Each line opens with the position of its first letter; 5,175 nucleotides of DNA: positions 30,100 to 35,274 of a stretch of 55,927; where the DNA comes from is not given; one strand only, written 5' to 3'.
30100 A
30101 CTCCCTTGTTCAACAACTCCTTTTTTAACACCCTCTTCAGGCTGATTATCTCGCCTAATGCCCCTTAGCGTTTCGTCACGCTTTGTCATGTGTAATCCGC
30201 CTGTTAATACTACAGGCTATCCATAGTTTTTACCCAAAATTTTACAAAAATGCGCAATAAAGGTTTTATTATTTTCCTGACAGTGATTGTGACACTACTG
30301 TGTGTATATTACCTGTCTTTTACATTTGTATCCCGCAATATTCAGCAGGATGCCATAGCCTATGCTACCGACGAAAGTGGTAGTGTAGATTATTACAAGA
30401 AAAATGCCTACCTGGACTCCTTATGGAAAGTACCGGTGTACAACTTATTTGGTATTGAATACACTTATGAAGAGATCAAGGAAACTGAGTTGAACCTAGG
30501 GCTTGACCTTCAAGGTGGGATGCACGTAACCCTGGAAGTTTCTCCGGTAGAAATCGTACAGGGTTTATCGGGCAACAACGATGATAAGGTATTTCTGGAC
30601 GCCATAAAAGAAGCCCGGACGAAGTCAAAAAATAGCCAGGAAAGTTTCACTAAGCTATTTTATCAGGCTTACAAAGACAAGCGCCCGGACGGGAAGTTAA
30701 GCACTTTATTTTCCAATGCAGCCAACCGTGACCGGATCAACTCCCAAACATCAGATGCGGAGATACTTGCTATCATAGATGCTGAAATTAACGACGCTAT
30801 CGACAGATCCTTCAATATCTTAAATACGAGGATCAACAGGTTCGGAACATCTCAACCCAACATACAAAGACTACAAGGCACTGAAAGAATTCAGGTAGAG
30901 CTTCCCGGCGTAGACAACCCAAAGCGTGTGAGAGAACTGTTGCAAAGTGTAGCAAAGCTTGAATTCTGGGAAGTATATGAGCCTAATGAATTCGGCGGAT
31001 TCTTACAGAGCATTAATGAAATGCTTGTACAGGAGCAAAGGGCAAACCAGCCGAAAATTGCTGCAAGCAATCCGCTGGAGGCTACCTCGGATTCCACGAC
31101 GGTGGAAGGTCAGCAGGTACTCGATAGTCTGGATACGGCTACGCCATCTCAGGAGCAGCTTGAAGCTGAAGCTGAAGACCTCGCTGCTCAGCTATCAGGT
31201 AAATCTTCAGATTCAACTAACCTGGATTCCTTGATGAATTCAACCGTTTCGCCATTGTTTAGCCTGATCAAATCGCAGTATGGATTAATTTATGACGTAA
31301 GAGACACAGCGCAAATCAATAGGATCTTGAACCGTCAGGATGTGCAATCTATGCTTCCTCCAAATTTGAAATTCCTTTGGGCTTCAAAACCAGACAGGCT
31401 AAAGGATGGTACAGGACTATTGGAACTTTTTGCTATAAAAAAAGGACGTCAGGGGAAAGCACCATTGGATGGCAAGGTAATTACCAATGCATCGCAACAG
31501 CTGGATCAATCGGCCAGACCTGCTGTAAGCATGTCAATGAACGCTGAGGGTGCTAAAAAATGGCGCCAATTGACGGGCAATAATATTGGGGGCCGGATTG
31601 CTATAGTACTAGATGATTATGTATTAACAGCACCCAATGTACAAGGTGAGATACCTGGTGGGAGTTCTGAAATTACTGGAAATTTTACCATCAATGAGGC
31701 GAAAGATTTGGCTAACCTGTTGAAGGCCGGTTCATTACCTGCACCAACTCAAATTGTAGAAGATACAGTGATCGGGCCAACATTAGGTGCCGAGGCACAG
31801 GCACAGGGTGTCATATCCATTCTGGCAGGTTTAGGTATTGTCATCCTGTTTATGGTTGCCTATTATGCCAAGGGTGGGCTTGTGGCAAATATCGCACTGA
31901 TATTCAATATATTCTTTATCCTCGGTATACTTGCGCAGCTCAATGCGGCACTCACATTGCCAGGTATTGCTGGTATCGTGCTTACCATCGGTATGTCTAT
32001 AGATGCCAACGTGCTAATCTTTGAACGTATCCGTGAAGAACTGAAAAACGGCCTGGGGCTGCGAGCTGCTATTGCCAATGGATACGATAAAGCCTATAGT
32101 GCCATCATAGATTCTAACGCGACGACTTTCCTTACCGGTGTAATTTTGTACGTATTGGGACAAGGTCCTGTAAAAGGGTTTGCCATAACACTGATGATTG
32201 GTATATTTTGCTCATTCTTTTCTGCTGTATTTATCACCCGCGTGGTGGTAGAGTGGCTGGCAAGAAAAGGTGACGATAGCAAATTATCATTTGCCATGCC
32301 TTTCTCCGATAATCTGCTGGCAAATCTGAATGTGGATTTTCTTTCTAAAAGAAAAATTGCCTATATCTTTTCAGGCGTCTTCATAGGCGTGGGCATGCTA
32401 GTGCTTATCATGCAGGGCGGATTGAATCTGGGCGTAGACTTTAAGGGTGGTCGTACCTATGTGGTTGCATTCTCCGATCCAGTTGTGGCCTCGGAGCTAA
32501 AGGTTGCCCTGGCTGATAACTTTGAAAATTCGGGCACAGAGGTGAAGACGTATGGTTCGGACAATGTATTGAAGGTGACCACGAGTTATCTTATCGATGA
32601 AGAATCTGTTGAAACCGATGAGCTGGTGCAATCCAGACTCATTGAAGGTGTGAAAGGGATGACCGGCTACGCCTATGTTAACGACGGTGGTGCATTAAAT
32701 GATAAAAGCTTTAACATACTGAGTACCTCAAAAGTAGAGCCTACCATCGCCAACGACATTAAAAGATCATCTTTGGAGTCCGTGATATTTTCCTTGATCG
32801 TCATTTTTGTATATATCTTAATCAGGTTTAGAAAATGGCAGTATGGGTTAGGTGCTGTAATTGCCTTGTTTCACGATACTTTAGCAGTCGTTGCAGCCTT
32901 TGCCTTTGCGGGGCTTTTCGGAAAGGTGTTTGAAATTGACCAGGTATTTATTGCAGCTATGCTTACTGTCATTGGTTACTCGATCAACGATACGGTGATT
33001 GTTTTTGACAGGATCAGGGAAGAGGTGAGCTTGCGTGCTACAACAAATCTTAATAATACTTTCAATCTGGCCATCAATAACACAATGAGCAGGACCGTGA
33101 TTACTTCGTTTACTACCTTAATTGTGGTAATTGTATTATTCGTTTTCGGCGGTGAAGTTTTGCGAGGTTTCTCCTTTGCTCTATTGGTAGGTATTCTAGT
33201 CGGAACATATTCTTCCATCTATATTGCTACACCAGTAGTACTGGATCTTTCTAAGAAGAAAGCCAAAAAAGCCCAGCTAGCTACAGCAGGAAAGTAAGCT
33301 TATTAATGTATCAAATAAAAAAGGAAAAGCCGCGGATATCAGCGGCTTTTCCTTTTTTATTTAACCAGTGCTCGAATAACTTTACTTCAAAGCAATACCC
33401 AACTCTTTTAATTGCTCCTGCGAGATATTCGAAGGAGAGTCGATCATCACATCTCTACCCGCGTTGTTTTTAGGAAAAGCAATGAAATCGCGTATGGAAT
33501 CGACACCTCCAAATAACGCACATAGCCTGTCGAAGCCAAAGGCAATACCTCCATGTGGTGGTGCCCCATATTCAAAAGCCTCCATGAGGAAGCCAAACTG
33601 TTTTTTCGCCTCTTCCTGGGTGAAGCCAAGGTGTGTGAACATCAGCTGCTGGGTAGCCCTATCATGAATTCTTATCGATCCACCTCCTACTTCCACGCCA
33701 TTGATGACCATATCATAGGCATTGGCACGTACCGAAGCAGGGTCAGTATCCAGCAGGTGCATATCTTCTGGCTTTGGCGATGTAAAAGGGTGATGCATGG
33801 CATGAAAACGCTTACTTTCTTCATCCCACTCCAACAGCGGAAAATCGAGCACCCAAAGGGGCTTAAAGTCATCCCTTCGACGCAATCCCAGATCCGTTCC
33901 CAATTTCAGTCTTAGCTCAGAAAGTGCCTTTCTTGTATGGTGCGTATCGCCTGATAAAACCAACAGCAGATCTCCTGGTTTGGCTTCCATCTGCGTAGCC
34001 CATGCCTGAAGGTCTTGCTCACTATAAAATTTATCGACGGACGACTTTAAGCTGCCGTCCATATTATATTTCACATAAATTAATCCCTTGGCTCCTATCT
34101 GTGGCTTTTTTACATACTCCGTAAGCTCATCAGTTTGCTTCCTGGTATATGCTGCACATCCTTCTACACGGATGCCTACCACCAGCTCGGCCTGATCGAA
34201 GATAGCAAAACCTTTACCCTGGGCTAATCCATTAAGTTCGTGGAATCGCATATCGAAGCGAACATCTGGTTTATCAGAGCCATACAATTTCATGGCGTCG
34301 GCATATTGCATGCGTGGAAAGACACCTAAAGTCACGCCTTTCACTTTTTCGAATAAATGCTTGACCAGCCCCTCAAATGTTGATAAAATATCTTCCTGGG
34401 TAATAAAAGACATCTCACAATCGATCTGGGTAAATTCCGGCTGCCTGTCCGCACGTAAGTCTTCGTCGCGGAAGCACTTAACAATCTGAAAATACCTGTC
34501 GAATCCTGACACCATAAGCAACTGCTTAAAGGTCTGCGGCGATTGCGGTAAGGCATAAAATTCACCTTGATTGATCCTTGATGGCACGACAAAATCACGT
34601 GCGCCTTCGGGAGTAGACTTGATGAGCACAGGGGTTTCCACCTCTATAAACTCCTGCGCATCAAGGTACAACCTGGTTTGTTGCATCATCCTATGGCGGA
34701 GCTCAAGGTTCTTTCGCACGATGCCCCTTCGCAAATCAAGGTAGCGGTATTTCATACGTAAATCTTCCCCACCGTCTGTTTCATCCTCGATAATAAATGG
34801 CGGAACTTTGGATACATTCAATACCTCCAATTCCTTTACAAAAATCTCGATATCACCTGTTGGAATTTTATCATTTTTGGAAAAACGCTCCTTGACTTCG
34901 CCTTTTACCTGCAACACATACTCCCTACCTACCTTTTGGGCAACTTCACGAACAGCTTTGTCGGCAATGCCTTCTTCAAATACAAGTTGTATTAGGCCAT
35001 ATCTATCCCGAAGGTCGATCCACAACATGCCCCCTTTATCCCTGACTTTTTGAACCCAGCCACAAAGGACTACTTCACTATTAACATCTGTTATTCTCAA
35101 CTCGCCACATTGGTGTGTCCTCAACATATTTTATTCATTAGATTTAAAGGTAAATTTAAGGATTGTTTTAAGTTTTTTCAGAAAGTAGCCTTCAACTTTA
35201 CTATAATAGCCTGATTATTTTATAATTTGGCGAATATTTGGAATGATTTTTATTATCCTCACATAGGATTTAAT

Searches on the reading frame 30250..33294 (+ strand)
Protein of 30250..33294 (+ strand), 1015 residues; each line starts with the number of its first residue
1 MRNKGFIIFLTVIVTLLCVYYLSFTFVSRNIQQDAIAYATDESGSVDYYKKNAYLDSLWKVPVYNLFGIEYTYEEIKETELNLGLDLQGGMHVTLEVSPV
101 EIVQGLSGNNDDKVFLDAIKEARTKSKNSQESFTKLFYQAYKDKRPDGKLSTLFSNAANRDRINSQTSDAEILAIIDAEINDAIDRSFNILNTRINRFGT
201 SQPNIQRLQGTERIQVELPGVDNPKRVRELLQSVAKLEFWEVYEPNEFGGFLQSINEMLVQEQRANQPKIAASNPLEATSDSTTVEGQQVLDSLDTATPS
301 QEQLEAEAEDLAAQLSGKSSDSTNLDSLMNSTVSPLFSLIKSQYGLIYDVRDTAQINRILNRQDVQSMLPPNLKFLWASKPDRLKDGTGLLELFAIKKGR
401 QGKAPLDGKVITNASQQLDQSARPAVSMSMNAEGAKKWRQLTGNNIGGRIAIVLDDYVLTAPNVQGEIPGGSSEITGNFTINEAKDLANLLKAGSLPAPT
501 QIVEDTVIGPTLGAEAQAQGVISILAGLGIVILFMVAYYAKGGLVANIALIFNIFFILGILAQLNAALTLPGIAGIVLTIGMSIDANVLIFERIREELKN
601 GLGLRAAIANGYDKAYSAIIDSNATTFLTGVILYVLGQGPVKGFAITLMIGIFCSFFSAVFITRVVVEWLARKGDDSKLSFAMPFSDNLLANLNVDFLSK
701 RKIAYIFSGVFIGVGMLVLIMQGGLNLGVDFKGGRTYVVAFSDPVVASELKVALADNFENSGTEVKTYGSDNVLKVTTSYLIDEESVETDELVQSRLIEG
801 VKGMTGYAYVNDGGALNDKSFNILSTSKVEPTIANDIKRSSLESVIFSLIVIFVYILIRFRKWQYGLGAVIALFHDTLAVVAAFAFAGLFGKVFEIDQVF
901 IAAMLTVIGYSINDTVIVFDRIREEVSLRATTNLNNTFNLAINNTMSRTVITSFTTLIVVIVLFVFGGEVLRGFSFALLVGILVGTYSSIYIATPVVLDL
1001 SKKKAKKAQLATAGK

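Call 66: search_protein_families(library=pfam, proteins=[window:30250-33294:+], max_evalue=0.00001)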
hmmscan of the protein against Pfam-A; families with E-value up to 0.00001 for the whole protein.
window:30250-33294:+ (1015 aa): 5 families
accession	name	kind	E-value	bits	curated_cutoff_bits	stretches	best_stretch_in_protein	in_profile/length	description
PF02355.23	SecD_SecF_C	-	6.7e-83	277.2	20.5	2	818-1002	10-188/189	Protein export membrane protein SecD/SecF, C-terminal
PF22599.2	SecDF_P1_head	-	1.6e-31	109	27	1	403-498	18-114/114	SecDF, P1 head subdomain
PF21760.3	SecD_1st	-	8.1e-19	67.3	27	1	184-242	1-58/60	Protein translocase subunit SecDF, P1 domain, N-terminal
PF07549.19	Sec_GG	-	2.8e-14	52.6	20.3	1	720-745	3-28/28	SecD/SecF GG Motif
PF03176.21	MMPL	-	3.8e-06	26.5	20.5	1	553-660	186-292/333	MMPL family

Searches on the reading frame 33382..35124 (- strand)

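Call 66: search_protein_families(library=pfam, proteins=[window:33382-35124:-], max_evalue=0.00001)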
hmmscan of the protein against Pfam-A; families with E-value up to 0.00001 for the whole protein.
window:33382-35124:- (580 aa): 3 families
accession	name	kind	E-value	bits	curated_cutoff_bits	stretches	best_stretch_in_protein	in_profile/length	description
PF00152.25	tRNA-synt_2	-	9e-121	403.1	25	1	120-553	2-307/308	tRNA synthetases class II (D, K and N)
PF01336.31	tRNA_anti-codon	-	1.3e-16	60.7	27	1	18-102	1-75/75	OB-fold nucleic acid binding domain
PF02938.19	GAD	-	2.3e-11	44.2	23.4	1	313-401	9-95/95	GAD domain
